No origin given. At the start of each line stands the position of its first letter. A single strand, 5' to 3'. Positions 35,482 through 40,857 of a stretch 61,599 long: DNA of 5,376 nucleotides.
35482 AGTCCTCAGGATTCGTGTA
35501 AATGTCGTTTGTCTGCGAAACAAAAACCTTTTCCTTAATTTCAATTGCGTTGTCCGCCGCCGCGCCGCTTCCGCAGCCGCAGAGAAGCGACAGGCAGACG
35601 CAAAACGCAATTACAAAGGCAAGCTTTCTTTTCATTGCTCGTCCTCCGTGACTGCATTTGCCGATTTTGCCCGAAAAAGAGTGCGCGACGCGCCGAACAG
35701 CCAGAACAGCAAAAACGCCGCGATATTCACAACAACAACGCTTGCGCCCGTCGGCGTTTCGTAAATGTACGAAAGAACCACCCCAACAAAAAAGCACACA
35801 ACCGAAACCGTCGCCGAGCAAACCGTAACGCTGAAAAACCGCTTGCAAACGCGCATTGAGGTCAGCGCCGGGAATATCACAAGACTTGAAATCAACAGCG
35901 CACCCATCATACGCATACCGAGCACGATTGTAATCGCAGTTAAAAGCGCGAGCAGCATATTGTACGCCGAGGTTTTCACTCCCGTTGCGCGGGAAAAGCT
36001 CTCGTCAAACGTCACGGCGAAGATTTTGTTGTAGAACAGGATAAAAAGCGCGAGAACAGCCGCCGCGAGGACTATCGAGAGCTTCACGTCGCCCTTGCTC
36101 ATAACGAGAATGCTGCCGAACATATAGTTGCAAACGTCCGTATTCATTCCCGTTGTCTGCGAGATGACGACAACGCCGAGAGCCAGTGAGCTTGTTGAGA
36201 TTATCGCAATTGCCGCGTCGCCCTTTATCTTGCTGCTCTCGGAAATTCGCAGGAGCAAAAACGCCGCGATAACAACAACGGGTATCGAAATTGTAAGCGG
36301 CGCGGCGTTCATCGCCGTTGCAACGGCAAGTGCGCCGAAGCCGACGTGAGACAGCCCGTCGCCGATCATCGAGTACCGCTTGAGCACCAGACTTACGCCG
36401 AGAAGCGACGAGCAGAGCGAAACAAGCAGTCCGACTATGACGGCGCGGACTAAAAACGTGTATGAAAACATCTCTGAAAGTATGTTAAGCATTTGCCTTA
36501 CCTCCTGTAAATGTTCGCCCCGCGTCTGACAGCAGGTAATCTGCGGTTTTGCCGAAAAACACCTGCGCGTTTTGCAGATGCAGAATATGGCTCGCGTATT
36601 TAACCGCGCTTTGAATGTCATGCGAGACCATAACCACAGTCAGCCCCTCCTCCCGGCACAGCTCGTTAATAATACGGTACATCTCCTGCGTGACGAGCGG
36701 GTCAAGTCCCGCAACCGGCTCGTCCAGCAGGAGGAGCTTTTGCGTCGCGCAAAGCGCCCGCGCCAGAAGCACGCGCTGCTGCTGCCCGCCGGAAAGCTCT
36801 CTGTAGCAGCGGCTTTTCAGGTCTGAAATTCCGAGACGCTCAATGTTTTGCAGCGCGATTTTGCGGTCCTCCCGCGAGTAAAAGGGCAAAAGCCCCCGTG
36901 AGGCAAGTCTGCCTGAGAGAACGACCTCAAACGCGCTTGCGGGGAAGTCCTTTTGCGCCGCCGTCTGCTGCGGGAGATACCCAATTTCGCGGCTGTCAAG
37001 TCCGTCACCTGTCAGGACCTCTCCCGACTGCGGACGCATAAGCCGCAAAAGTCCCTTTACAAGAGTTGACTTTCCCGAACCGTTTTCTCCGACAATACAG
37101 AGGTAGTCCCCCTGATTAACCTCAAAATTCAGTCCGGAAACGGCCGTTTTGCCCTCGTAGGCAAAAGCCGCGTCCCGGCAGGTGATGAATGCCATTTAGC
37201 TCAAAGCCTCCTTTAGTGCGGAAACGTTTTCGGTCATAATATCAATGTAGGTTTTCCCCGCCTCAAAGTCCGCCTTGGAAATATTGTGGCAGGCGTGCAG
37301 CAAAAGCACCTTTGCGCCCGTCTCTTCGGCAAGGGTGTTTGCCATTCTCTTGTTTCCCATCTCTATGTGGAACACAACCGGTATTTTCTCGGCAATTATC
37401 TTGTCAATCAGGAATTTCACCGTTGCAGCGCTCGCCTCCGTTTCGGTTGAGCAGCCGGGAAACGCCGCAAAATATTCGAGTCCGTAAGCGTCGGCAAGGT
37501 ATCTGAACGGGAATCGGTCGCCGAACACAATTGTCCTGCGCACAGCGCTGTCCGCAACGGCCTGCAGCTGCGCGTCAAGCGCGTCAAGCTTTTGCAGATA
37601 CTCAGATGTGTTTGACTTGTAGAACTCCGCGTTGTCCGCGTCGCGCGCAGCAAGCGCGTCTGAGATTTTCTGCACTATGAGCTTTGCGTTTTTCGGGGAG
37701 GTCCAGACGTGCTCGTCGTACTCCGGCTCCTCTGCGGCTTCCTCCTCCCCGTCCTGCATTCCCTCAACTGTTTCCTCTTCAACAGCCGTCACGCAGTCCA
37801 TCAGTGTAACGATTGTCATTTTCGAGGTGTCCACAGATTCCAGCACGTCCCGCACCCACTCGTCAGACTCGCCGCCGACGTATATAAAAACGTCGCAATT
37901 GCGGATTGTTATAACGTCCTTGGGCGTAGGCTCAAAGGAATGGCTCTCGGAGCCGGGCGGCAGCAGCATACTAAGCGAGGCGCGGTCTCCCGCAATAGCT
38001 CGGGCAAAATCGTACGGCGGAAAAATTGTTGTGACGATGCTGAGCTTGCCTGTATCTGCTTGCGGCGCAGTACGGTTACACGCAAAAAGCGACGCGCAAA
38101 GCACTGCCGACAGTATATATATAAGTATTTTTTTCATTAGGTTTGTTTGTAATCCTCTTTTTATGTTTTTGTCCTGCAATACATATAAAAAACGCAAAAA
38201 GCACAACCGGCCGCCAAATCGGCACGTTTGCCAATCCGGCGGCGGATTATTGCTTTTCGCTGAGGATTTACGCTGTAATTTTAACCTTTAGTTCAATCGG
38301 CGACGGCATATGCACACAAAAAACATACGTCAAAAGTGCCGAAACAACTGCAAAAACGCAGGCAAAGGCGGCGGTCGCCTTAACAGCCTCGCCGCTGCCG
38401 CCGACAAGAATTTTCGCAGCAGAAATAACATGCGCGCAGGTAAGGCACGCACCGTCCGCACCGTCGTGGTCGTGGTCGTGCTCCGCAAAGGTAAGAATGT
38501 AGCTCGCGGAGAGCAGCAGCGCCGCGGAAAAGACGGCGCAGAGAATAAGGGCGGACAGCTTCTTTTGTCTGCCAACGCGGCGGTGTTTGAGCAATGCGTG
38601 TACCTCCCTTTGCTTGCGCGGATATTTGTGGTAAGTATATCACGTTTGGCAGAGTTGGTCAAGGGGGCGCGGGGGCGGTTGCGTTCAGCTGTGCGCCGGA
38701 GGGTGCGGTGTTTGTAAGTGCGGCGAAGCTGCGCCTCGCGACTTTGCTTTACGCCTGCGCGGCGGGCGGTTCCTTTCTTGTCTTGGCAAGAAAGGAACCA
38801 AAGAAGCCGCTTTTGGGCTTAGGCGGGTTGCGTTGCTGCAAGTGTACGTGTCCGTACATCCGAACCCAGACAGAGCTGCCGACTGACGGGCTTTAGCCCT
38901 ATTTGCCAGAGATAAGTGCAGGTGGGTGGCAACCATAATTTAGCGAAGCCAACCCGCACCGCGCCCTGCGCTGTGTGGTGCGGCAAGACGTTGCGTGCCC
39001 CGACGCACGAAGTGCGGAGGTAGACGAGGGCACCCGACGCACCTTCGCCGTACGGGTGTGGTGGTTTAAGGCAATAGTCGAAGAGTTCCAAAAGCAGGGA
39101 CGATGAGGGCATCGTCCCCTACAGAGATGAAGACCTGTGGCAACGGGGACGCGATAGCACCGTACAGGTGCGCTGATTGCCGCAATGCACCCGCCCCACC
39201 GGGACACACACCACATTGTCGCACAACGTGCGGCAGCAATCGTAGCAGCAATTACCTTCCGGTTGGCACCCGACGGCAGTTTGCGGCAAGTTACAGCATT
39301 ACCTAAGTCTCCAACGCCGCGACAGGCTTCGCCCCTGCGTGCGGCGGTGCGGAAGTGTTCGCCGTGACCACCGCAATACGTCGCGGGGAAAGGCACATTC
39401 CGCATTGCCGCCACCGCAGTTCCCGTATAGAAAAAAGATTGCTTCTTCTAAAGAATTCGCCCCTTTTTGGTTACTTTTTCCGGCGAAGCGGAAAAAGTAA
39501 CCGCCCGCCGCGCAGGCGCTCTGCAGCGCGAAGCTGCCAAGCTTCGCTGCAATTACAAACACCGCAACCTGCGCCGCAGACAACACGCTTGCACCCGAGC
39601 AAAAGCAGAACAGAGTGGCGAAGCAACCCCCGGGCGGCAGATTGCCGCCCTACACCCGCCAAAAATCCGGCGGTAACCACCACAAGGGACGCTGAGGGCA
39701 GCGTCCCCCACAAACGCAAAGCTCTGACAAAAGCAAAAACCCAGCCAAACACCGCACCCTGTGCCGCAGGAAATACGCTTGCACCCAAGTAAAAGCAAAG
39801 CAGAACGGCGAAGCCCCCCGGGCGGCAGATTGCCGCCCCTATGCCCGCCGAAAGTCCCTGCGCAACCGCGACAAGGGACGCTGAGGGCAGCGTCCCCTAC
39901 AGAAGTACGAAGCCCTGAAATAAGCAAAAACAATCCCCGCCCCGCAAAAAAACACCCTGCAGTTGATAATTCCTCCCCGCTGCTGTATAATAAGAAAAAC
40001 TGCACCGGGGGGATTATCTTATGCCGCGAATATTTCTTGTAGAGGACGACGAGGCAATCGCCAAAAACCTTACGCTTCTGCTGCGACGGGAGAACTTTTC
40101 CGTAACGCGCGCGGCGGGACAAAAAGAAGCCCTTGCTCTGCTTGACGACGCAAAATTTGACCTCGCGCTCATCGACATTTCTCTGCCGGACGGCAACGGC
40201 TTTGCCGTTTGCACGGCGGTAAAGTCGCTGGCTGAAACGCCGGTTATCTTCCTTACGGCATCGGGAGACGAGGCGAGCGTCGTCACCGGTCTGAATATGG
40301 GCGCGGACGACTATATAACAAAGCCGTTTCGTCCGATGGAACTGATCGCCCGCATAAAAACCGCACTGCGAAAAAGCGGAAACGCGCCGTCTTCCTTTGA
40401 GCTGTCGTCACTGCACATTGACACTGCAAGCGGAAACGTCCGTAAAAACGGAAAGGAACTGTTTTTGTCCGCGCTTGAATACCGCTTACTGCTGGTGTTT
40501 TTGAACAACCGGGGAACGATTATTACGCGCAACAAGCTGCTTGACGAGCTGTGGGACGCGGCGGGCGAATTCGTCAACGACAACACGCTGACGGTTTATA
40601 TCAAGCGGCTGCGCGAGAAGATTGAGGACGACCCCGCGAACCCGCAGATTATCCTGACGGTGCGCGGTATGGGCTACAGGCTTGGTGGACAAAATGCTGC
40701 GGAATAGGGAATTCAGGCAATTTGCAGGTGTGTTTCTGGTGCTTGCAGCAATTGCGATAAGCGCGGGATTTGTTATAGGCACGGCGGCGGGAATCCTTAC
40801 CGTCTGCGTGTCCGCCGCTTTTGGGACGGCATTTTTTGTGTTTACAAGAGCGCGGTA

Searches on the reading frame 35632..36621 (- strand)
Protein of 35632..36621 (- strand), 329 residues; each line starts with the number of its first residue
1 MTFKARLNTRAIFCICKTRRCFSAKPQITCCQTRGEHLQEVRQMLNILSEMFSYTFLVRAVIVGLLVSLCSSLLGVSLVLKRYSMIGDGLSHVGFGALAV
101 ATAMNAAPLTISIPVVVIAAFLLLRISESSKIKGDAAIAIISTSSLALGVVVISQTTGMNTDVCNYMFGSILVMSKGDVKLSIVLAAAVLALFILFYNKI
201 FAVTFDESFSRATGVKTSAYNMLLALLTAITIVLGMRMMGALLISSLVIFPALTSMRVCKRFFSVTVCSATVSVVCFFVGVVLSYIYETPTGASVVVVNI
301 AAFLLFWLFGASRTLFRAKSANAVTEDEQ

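Call 48: search_protein_families(library=pfam, proteins=[window:35632-36621:-], max_evalue=0.00001)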
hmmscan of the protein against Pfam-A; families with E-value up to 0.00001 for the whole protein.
window:35632-36621:- (329 aa): 1 family
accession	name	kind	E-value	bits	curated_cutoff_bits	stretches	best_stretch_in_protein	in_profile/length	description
PF00950.22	ABC-3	-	1.8e-59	201.8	20.1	1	53-307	1-255/258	ABC 3 transport family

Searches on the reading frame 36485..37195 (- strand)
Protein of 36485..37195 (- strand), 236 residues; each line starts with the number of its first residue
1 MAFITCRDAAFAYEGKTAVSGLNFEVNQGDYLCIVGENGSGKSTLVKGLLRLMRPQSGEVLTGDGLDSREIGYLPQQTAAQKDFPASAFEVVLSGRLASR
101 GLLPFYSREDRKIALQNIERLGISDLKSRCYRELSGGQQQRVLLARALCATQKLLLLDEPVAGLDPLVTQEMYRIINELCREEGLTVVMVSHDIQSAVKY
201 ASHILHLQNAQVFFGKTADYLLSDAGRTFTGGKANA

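Call 11: search_protein_families(library=pfam, proteins=[window:36485-37195:-])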
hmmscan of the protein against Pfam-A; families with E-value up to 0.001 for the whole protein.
window:36485-37195:- (236 aa): 6 families
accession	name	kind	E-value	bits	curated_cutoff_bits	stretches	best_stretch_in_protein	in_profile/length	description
PF00005.33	ABC_tran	-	3e-28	99.5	25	1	20-162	2-137/137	ABC transporter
PF13304.12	AAA_21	-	8.8e-14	52.7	27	2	117-193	221-299/304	AAA domain, putative AbiEii toxin, Type IV TA system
PF13555.12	AAA_29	-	8.4e-06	25.9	27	1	24-57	17-50/61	P-loop containing region of AAA domain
PF02463.25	SMC_N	-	1.9e-05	24.6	40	0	32-194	27-201/220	RecF/RecN/SMC N terminal domain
PF13191.12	AAA_16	-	0.00047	21.1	32.6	1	29-74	22-64/167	AAA ATPase domain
PF13401.12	AAA_22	-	0.00063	20.5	27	0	31-190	7-121/130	AAA domain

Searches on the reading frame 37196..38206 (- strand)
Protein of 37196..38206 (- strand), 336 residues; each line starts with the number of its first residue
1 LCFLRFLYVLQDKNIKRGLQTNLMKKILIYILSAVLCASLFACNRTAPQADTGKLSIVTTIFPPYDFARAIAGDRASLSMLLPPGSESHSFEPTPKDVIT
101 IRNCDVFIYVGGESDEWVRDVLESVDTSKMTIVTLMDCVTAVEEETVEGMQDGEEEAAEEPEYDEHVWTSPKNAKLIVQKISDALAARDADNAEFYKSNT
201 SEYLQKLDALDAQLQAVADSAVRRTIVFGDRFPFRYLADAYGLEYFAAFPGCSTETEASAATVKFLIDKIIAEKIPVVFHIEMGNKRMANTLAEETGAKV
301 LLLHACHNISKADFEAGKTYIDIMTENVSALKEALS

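Call 11: search_protein_families(library=pfam, proteins=[window:37196-38206:-])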
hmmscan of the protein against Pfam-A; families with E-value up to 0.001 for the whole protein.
window:37196-38206:- (336 aa): 1 family
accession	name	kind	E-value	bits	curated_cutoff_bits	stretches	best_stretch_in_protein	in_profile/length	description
PF01297.22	ZnuA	-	1.6e-77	261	29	1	57-334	1-263/263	Zinc-uptake complex component A periplasmic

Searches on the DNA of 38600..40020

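Call 97: search_rna_families(source=window, start=38600, end=40020, threshold=evalue, max_evalue=1)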
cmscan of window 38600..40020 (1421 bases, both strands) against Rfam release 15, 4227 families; matches with E-value up to 1: 0.
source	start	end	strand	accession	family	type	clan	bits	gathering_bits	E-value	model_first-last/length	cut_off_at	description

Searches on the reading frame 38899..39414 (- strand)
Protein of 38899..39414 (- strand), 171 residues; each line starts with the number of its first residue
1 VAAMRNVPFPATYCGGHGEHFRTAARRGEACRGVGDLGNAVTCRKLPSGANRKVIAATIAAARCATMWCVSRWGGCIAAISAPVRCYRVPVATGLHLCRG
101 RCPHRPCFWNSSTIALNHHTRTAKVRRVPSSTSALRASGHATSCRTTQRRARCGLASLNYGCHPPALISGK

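Call 37: find_homologous_proteins(query=window:38899-39414:-, max_evalue=0.01)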
Query window:38899-39414:- (171 aa): 27 proteins with E <= 0.01 among 162 candidates.
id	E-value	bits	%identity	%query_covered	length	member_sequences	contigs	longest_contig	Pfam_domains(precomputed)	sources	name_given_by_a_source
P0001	5.4e-64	234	100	61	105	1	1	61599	-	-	-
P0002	6.0e-51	191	67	93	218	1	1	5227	-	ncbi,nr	ncbi:MAG: hypothetical protein LBO63_03985, partial [Oscillospiraceae bacterium]|nr:hypothetical pro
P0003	3.9e-48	182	64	96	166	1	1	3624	-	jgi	jgi:hypothetical protein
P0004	7.0e-34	135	50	94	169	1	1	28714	-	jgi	jgi:hypothetical protein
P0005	4.2e-30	123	73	49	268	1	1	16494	-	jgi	jgi:hypothetical protein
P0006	2.0e-28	118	66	51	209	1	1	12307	-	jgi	jgi:hypothetical protein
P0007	5.1e-22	97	71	44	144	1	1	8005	-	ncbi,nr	ncbi:MAG: hypothetical protein LBO63_01565, partial [Oscillospiraceae bacterium]|nr:hypothetical pro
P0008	8.9e-22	96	67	44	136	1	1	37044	-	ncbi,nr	ncbi:MAG: hypothetical protein LBO63_02140, partial [Oscillospiraceae bacterium]|nr:hypothetical pro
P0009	1.2e-21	96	67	44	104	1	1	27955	-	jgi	jgi:hypothetical protein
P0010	1.9e-21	95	71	44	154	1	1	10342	-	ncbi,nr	ncbi:MAG: hypothetical protein LBO63_02200 [Oscillospiraceae bacterium]|nr:hypothetical protein [Osc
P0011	1.1e-20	92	62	32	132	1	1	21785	-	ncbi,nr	ncbi:MAG: hypothetical protein LBO63_00895 [Oscillospiraceae bacterium]|nr:hypothetical protein [Osc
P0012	1.5e-20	92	71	41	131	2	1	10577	-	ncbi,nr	ncbi:MAG: hypothetical protein LBO63_03290 [Oscillospiraceae bacterium]|nr:hypothetical protein [Osc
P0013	1.1e-19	89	71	41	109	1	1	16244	-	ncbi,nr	ncbi:MAG: hypothetical protein LBO63_05270, partial [Oscillospiraceae bacterium]|nr:hypothetical pro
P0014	1.9e-19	88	72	31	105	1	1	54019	-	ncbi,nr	ncbi:MAG: hypothetical protein LBO63_02515, partial [Oscillospiraceae bacterium]|nr:hypothetical pro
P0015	1.3e-18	86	51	63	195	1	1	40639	-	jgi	jgi:hypothetical protein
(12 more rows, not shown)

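Call 38: find_encoding_contigs(protein=P0002, flank=10000, max_places=3)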
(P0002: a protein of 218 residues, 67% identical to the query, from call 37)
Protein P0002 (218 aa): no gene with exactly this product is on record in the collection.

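Call 39: find_encoding_contigs(protein=P0003, flank=10000, max_places=3)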
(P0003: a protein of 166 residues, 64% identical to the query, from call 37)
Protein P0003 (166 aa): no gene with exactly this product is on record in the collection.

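Call 40: find_encoding_contigs(protein=P0004, flank=10000, max_places=3)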
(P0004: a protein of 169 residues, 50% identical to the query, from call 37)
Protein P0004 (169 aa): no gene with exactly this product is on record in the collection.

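Call 41: find_encoding_contigs(protein=P0010, flank=10000, max_places=3)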
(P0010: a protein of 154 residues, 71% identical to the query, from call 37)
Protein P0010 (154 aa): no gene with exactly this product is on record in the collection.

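Call 42: find_encoding_contigs(protein=P0014, flank=10000, max_places=3)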
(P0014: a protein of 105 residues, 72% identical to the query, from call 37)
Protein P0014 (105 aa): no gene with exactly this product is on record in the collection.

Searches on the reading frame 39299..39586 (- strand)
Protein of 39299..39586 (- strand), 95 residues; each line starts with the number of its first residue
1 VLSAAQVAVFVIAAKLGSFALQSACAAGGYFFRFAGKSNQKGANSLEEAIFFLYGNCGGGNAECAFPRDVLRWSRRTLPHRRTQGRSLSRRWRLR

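Call 67: find_homologous_proteins(query=window:39299-39586:-, max_evalue=0.01)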
Query window:39299-39586:- (95 aa): 88 proteins with E <= 0.01 among 90 candidates.
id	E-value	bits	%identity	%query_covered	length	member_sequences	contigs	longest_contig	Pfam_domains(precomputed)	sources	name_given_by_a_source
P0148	4.0e-56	205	99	100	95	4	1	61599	-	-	-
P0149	2.9e-41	157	82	95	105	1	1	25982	-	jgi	jgi:hypothetical protein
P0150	9.1e-41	156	85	96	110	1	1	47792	-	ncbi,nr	ncbi:MAG: hypothetical protein LBO63_02265 [Oscillospiraceae bacterium]|nr:hypothetical protein [Osc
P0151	4.5e-40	154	82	97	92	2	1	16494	-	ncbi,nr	ncbi:MAG: hypothetical protein LBO63_00410 [Oscillospiraceae bacterium]|nr:hypothetical protein [Osc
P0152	1.3e-37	146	81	91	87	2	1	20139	-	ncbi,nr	ncbi:MAG: hypothetical protein LBO63_08250 [Oscillospiraceae bacterium]|nr:hypothetical protein [Osc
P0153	1.4e-37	146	81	91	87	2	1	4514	-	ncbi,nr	ncbi:MAG: hypothetical protein LBO63_04365 [Oscillospiraceae bacterium]|nr:hypothetical protein [Osc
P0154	8.1e-36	140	88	81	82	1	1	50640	-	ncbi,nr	ncbi:MAG: hypothetical protein LBO63_06125, partial [Oscillospiraceae bacterium]|nr:hypothetical pro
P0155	7.0e-35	137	78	86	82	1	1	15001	-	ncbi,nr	ncbi:MAG: hypothetical protein LBO63_08845 [Oscillospiraceae bacterium]|nr:hypothetical protein [Osc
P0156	8.2e-34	134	80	88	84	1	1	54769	-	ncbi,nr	ncbi:MAG: hypothetical protein LBO63_08180 [Oscillospiraceae bacterium]|nr:hypothetical protein [Osc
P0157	2.0e-33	132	86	76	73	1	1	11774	-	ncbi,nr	ncbi:MAG: hypothetical protein LBO63_04655, partial [Oscillospiraceae bacterium]|nr:hypothetical pro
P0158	1.3e-32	130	81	72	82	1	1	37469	-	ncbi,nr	ncbi:MAG: hypothetical protein LBO63_06345, partial [Oscillospiraceae bacterium]|nr:hypothetical pro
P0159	2.0e-32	129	82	81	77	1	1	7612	-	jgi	jgi:hypothetical protein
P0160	4.2e-31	125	85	75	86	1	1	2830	-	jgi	jgi:hypothetical protein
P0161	1.6e-30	123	92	67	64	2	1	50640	-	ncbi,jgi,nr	ncbi:MAG: hypothetical protein LBO63_05965 [Oscillospiraceae bacterium]|jgi:hypothetical protein|nr:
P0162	3.5e-30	122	77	88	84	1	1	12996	-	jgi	jgi:hypothetical protein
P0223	5.3e-5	41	65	39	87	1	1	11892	-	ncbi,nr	ncbi:MAG: hypothetical protein LBQ91_06050 [Oscillospiraceae bacterium]|nr:hypothetical protein [Osc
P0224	7.9e-5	41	64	40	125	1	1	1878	-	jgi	jgi:hypothetical protein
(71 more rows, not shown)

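Call 68: find_encoding_contigs(protein=P0161, flank=10000, max_places=3)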
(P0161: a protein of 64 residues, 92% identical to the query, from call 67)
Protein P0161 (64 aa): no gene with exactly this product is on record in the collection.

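Call 101: list_cluster_members(proteins=[P0161, P0149, P0223, P0224, P0005])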
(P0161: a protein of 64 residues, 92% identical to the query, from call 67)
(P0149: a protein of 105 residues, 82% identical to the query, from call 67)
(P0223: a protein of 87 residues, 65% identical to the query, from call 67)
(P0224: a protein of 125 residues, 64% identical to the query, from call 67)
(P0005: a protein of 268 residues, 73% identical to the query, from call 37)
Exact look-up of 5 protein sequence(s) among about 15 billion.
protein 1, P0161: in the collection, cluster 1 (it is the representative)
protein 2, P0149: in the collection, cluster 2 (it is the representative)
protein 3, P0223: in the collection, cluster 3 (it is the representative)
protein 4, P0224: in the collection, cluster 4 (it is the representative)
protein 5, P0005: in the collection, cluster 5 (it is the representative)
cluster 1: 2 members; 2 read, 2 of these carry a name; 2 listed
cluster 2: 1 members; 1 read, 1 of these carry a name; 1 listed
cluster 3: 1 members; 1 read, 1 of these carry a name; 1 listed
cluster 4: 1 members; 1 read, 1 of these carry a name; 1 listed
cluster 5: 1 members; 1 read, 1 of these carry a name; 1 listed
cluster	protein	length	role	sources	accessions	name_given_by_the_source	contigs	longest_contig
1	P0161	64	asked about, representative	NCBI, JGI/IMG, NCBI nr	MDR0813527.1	MAG: hypothetical protein LBO63_05965 [Oscillospiraceae bacterium] | hypothetical protein | hypothetical protein [Oscillospiraceae bacterium]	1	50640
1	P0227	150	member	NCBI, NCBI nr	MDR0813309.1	MAG: hypothetical protein LBO63_04835 [Oscillospiraceae bacterium] | hypothetical protein [Oscillospiraceae bacterium]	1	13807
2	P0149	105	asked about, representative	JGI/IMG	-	hypothetical protein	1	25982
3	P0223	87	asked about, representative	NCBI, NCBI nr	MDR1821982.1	MAG: hypothetical protein LBQ91_06050 [Oscillospiraceae bacterium] | hypothetical protein [Oscillospiraceae bacterium]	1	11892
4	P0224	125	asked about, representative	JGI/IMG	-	hypothetical protein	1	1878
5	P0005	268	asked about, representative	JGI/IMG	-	hypothetical protein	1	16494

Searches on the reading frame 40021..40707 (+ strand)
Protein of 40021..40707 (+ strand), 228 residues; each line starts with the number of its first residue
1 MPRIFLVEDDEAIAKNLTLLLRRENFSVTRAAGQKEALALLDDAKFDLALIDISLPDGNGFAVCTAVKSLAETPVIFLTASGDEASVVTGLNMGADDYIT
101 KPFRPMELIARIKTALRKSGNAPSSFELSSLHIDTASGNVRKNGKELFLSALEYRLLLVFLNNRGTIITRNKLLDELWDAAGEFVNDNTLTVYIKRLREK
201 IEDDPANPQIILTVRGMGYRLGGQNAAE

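Call 11: search_protein_families(library=pfam, proteins=[window:40021-40707:+])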
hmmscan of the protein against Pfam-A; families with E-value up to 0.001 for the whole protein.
window:40021-40707:+ (228 aa): 2 families
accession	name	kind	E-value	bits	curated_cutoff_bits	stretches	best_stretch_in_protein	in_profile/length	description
PF00072.30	Response_reg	-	6.5e-28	97.6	30.2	1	4-113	1-111/111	Response regulator receiver domain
PF00486.34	Trans_reg_C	-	5.8e-25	87.6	26.2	1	144-221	1-77/77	Transcriptional regulatory protein, C terminal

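Call 21: find_encoding_contigs(protein=window:40021-40707:+, flank=8000, max_places=10)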
Protein window:40021-40707:+ (228 aa): no gene with exactly this product is on record in the collection.
